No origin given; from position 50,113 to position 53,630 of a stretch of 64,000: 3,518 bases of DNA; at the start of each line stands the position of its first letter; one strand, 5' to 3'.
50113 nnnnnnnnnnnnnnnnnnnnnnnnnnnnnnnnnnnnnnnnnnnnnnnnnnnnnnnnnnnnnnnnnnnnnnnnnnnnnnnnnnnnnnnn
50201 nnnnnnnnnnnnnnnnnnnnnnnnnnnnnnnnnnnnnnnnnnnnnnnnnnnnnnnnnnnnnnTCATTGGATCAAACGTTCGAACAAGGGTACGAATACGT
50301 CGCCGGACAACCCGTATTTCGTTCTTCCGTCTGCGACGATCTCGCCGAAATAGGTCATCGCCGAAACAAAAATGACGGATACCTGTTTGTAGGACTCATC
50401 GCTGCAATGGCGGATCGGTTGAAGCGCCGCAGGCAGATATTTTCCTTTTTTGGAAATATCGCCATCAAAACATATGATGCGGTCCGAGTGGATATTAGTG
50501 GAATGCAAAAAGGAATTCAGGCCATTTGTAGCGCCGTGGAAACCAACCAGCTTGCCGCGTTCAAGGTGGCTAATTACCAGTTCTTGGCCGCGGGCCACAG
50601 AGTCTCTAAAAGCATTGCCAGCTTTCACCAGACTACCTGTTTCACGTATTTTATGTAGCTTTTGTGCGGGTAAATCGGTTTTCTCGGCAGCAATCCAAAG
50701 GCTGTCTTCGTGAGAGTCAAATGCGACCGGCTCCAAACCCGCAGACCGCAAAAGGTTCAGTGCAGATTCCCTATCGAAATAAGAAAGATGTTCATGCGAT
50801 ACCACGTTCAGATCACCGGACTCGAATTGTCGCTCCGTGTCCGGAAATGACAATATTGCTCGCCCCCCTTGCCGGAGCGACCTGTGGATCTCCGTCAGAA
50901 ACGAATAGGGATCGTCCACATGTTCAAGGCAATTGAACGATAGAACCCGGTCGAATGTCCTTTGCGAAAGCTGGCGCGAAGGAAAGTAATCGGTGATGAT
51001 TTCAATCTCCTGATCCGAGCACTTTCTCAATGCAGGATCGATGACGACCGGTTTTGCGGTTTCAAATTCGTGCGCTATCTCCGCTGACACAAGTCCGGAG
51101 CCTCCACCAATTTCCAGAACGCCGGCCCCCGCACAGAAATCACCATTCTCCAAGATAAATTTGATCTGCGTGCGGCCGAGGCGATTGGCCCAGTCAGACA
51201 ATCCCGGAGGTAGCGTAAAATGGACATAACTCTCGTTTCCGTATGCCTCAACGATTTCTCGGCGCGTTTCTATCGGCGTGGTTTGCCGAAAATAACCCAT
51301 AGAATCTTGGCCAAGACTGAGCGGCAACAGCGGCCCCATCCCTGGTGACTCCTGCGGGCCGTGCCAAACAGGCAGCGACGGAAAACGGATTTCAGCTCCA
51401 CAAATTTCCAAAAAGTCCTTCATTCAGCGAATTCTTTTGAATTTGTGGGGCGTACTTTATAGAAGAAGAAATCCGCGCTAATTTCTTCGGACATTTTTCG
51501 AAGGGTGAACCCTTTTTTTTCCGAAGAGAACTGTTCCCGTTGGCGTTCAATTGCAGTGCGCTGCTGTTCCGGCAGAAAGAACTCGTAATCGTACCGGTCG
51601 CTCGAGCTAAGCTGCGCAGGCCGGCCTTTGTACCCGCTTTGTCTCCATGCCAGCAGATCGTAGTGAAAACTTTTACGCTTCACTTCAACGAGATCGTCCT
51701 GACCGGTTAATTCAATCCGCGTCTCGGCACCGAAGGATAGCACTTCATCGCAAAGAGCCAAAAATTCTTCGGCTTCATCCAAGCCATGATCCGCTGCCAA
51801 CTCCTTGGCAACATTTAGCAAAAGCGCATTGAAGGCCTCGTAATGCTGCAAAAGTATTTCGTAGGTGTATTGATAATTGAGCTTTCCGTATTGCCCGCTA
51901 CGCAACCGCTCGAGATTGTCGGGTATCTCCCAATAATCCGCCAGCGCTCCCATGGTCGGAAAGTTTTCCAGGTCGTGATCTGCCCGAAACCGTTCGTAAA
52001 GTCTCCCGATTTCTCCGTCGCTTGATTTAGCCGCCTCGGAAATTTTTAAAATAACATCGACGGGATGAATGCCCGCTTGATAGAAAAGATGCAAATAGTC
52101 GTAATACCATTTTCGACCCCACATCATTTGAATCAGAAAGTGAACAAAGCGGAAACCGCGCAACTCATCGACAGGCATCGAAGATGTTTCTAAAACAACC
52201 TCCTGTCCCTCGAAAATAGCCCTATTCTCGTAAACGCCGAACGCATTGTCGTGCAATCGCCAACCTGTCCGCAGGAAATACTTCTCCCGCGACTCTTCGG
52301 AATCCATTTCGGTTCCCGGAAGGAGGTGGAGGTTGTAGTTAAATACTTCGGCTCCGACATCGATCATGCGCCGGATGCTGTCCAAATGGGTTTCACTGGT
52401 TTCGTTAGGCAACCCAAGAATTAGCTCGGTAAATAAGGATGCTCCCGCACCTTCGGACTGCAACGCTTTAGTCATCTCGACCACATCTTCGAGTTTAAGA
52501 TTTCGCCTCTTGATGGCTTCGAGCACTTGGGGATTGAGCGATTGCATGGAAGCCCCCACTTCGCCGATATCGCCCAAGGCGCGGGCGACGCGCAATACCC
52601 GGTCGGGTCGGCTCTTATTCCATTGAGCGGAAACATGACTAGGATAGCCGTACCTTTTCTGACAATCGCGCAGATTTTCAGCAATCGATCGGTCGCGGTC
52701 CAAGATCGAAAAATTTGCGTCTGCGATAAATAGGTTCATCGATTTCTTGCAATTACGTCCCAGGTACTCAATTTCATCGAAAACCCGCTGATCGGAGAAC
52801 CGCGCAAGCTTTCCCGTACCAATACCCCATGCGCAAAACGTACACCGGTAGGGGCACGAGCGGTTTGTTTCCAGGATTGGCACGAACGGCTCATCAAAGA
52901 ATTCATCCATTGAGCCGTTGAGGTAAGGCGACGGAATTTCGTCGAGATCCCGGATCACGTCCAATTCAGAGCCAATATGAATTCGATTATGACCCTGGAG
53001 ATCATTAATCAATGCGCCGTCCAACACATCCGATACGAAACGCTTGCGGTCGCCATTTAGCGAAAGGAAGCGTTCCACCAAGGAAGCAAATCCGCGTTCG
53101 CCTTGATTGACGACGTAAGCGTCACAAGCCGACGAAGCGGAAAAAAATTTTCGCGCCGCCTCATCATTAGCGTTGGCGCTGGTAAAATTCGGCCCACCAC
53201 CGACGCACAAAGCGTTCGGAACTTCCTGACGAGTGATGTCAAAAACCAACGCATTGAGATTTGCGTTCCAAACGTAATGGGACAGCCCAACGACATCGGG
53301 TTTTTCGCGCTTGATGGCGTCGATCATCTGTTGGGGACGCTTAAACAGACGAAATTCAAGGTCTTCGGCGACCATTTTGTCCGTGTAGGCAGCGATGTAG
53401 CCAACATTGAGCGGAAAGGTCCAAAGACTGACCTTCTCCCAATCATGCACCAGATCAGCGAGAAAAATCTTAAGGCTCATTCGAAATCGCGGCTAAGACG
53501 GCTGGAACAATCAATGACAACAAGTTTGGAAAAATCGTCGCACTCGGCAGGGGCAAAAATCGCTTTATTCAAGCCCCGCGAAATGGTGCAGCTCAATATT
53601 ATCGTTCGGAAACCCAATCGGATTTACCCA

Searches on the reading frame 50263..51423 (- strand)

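Call 5: search_protein_families(library=pfam, proteins=[window:50263-51423:-])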
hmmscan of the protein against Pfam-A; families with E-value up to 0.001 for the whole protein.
window:50263-51423:- (386 aa): 6 families
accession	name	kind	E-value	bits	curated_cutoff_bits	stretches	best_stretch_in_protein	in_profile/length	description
PF13489.12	Methyltransf_23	-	2.3e-16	60.4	27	1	97-233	21-162/164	Methyltransferase domain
PF08241.18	Methyltransf_11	-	4.9e-11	43.5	21.2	1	103-190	1-94/95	Methyltransferase domain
PF08242.18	Methyltransf_12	-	4.9e-09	37.2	30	1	103-188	1-97/98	Methyltransferase domain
PF13649.12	Methyltransf_25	-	1e-08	36.2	27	1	102-187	1-97/97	Methyltransferase domain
PF13847.12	Methyltransf_31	-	1.4e-05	25.2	27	1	141-201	61-119/145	Methyltransferase domain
PF05219.18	DREV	-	0.00078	19.1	26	0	101-192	97-187/265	DREV methyltransferase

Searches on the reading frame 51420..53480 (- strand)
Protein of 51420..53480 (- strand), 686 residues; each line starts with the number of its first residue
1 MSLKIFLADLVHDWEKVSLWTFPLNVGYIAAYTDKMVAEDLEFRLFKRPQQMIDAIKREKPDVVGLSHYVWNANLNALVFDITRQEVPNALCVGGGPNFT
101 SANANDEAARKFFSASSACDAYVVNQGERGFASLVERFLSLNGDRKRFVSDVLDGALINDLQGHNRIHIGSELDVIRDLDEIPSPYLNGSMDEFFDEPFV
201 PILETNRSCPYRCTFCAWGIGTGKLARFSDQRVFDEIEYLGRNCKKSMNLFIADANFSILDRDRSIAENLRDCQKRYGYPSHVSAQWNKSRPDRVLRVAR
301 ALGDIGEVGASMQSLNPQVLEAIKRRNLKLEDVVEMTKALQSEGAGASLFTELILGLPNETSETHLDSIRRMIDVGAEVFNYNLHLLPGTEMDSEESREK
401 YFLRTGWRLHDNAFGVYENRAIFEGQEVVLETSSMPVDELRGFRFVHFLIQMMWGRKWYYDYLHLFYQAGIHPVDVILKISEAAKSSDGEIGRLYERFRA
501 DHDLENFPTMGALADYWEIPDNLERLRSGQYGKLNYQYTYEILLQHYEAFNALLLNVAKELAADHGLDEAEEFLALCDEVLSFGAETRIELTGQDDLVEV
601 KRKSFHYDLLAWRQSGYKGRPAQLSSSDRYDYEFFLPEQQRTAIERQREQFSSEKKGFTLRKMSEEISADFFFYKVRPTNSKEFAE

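Call 5: search_protein_families(library=pfam, proteins=[window:51420-53480:-])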
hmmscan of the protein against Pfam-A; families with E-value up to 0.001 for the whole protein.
window:51420-53480:- (686 aa): 2 families
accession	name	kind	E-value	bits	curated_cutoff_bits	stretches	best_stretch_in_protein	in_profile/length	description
PF04055.27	Radical_SAM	-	2.1e-11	44.7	29.5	1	205-370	3-164/166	Radical SAM superfamily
PF02310.24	B12-binding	-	3.2e-06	27.4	32.1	1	23-105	14-97/121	B12 binding domain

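Call 8: search_protein_families(library=ncbifam, proteins=[window:51420-53480:-], max_evalue=0.01)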
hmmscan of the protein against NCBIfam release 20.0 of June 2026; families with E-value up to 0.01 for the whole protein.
window:51420-53480:- (686 aa): 24 families
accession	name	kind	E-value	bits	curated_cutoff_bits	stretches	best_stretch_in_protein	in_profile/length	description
NF033712.0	B12_rSAM_KedN5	subfamily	1.2e-57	195.5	700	1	17-403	11-396/624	KedN5 family methylcobalamin-dependent radical SAM C-methyltransferase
TIGR03471.1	HpnJ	equivalog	6.4e-13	48.4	577.6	1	193-396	191-387/472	hopanoid biosynthesis associated radical SAM protein HpnJ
TIGR04013.1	B12_SAM_MJ_1487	hypoth_equivalog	1e-11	44.3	251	1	49-397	31-358/382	TIGR04013 family B12-binding domain/radical SAM domain-containing protein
TIGR04072.2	rSAM_ladder_B12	equivalog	2.6e-11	42.8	360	1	181-400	160-376/443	lipid biosynthesis B12-binding/radical SAM protein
TIGR04479.1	bcpD_PhpK_rSAM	subfamily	8.3e-10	37.6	600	1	46-379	95-413/504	PhpK family radical SAM P-methyltransferase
TIGR01578.1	MiaB-like-B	hypoth_equivalog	7.9e-08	31.5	314.7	1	312-372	250-309/421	tRNA (N(6)-L-threonylcarbamoyladenosine(37)-C(2))-methylthiotransferase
TIGR04428.1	B12_rSAM_trp_MT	equivalog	1.5e-07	30.2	500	1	205-388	221-413/558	tryptophan 2-C-methyltransferase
TIGR02026.1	BchE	equivalog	6.3e-07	28.6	481.35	1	51-259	54-252/497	magnesium-protoporphyrin IX monomethyl ester anaerobic oxidative cyclase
TIGR03975.1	rSAM_ocin_1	subfamily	7.1e-07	28.1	281.85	1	51-254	119-318/606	RiPP maturation radical SAM C-methyltransferase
TIGR00089.1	TIGR00089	subfamily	1e-06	27.8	251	1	203-375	143-318/429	MiaB/RimO family radical SAM methylthiotransferase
NF038361.1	rSAM_Sden_1168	equivalog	3.8e-06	25.7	575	1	166-376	237-452/560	Sden_1168 family B12-binding radical SAM P-methyltransferase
NF050148.1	rSAM_ApyD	equivalog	6.1e-06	24.9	750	1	53-399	67-396/645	RiPP biosynthesis radical SAM protein ApyD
TIGR01579.1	MiaB-like-C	equivalog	8.3e-06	25.3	357.05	1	311-373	255-316/416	tRNA (N(6)-L-threonylcarbamoyladenosine(37)-C(2))-methylthiotransferase MtaB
TIGR04367.1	HpnR_B12_rSAM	equivalog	1.1e-05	24.2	650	1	48-277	48-262/490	hopanoid C-3 methylase HpnR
TIGR01212.1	TIGR01212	equivalog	3.3e-05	23.2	180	1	309-399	142-230/302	tRNA modification radical SAM protein MnmL/YtqA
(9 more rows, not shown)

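Call 14: find_encoding_contigs(protein=window:51420-53480:-, flank=6000, max_places=10)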
Protein window:51420-53480:- (686 aa): 7 contigs read that carry it; 3 places shown.
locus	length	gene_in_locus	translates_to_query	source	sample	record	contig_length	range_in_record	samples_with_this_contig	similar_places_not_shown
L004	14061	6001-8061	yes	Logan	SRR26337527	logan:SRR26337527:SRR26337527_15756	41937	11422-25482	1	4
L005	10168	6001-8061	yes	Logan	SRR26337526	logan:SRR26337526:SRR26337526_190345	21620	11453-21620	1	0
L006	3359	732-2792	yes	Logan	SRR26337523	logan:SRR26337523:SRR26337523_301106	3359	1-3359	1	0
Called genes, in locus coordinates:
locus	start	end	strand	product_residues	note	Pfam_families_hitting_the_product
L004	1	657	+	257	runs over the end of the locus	PF00535:Glycos_transf_2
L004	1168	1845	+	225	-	PF13412:HTH_24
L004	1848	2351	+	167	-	PF02357:NusG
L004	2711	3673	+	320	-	PF01370:Epimerase, PF16363:GDP_Man_Dehyd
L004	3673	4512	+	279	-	PF13489:Methyltransf_23, PF08241:Methyltransf_11, PF13649:Methyltransf_25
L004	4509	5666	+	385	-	PF01041:DegT_DnrJ_EryC1, PF00155:Aminotran_1_2 (weak)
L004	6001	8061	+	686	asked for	PF02310:B12-binding (weak), PF04055:Radical_SAM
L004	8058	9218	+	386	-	PF13489:Methyltransf_23, PF08241:Methyltransf_11, PF08242:Methyltransf_12, PF13649:Methyltransf_25, PF13847:Methyltransf_31 (faint)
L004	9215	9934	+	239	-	PF02811:PHP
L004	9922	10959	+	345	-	PF02655:ATP-grasp_3 (weak), PF15632:ATPgrasp_Ter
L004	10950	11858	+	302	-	PF01073:3Beta_HSD (weak), PF01370:Epimerase, PF04321:RmlD_sub_bind, PF16363:GDP_Man_Dehyd, PF07993:NAD_binding_4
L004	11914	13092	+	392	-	PF02350:Epimerase_2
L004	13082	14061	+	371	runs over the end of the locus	PF03102:NeuB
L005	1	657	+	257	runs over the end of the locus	PF00535:Glycos_transf_2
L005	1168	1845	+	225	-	PF13412:HTH_24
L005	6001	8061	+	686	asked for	PF02310:B12-binding (weak), PF04055:Radical_SAM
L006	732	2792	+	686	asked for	PF02310:B12-binding (weak), PF04055:Radical_SAM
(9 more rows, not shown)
